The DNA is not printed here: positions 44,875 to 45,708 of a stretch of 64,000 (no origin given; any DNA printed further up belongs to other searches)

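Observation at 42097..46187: DNA polymerase naturally split into two genes at the fingers tip, 1.47 kb apart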

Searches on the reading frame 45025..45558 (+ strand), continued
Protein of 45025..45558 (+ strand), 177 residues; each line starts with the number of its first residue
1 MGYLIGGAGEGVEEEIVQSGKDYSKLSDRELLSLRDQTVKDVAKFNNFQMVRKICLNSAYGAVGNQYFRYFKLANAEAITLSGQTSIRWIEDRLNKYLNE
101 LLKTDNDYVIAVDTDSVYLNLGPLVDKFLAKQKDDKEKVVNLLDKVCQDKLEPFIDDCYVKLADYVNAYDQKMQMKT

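Call 62: search_solved_structures(query=L008:2644-3807:+, show_alignments=1, max_evalue=1e-30)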
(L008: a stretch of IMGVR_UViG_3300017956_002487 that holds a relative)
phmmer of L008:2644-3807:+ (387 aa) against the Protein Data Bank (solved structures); distinct sequences matched with E-value up to 1e-30: 31.
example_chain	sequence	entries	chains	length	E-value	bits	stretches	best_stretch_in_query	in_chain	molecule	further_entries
2dtu_A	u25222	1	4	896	3.8e-62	213.8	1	47-382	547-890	DNA polymerase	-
3cq8_A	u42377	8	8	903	4.2e-62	213.7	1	47-382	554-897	DNA polymerase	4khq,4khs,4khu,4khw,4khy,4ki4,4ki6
3l8b_A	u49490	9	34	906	4.2e-62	213.7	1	47-382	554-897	DNA polymerase | DNA-directed DNA polymerase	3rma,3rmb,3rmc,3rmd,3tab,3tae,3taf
1ig9_A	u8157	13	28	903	4.2e-62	213.7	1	47-382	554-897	DNA POLYMERASE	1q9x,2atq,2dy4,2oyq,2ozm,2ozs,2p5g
1clq_A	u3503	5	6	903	4.2e-62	213.6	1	47-382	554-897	PROTEIN (DNA POLYMERASE) | DNA POLYMERASE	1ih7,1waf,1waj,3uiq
1q9y_A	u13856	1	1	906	4.2e-62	213.6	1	47-382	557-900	DNA POLYMERASE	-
7f4y_A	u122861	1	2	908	4.2e-62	213.6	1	47-382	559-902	DNA polymerase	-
3sq2_A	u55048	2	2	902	4.3e-62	213.6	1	47-382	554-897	DNA polymerase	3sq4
9ea3_A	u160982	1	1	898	4.3e-62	213.6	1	11-387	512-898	DNA-directed DNA polymerase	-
9e5y_A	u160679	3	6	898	4.8e-62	213.5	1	11-387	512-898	DNA-directed DNA polymerase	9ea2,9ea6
4j2d_A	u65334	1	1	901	4.9e-62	213.4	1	46-382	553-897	DNA polymerase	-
4j2a_A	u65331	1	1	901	5e-62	213.4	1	46-382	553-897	DNA polymerase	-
4j2b_A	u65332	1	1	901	5e-62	213.4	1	46-382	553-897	DNA polymerase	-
3sq1_A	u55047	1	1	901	5e-62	213.4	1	46-382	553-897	DNA polymerase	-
4j2e_A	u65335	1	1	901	5e-62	213.4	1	46-382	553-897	DNA polymerase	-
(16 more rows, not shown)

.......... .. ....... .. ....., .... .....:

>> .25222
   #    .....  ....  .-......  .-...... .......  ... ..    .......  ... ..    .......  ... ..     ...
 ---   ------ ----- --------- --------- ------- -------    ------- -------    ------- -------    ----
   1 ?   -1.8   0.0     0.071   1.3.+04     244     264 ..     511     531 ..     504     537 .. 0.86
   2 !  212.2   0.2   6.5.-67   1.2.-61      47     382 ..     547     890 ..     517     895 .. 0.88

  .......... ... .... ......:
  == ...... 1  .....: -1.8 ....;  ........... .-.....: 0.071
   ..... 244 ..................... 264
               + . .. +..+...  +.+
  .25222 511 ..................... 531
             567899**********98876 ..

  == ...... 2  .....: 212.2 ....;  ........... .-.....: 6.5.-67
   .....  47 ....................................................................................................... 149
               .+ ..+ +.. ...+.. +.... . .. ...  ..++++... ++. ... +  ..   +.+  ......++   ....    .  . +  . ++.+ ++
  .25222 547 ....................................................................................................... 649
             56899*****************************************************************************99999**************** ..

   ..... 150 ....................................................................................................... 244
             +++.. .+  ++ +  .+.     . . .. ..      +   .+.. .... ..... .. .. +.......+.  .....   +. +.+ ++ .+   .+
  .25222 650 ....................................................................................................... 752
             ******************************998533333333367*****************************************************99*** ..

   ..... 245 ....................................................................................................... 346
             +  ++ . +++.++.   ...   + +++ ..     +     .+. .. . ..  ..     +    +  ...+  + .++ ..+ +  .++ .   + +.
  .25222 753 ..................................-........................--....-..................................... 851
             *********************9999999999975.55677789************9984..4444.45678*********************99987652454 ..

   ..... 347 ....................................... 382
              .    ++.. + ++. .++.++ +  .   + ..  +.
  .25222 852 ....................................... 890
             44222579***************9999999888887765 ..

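Call 65: find_encoding_contigs(protein=P0020, flank=4500, max_places=10)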
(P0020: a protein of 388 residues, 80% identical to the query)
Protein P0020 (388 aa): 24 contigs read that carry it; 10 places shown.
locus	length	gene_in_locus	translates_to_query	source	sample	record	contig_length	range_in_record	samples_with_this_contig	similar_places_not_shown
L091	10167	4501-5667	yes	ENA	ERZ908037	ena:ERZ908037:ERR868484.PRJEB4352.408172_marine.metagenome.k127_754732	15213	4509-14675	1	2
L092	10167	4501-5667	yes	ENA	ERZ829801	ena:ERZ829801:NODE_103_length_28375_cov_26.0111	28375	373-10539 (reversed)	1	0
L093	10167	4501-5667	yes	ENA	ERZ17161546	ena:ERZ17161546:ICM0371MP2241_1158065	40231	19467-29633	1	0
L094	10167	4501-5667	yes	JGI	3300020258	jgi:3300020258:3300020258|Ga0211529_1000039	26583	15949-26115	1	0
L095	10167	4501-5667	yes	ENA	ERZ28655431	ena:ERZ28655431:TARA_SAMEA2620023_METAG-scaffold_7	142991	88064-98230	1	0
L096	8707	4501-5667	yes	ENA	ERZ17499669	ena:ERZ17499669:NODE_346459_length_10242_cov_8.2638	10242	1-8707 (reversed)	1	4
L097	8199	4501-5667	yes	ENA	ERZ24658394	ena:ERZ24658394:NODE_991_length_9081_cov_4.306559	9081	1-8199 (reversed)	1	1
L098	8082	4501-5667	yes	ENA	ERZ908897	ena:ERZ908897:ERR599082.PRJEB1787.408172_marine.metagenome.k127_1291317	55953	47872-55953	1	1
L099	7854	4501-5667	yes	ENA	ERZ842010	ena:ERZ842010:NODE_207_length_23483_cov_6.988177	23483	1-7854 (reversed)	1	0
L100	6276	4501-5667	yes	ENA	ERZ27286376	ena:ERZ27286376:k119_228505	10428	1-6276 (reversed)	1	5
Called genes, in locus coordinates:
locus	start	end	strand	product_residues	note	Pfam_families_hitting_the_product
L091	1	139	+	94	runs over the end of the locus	-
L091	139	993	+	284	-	PF02086:MethyltransfD12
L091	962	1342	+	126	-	PF16790:Phage_clamp_A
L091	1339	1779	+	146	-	PF01818:Translat_reg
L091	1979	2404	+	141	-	PF00011:HSP20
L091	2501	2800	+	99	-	-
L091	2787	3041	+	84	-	PF20198:DUF6561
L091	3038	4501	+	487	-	PF03104:DNA_pol_B_exo1, PF00136:DNA_pol_B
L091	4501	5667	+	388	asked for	PF00136:DNA_pol_B (weak)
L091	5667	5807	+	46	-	-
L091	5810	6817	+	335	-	PF00154:RecA_N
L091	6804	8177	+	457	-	PF13481:AAA_25 (weak), PF03796:DnaB_C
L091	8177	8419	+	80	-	-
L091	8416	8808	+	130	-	PF03819:MazG (weak)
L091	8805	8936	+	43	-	-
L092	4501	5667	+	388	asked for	PF00136:DNA_pol_B (weak)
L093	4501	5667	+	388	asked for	PF00136:DNA_pol_B (weak)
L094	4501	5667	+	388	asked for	PF00136:DNA_pol_B (weak)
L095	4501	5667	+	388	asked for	PF00136:DNA_pol_B (weak)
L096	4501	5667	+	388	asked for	PF00136:DNA_pol_B (weak)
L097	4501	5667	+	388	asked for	PF00136:DNA_pol_B (weak)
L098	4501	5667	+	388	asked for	PF00136:DNA_pol_B (weak)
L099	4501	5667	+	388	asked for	PF00136:DNA_pol_B (weak)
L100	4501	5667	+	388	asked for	PF00136:DNA_pol_B (weak)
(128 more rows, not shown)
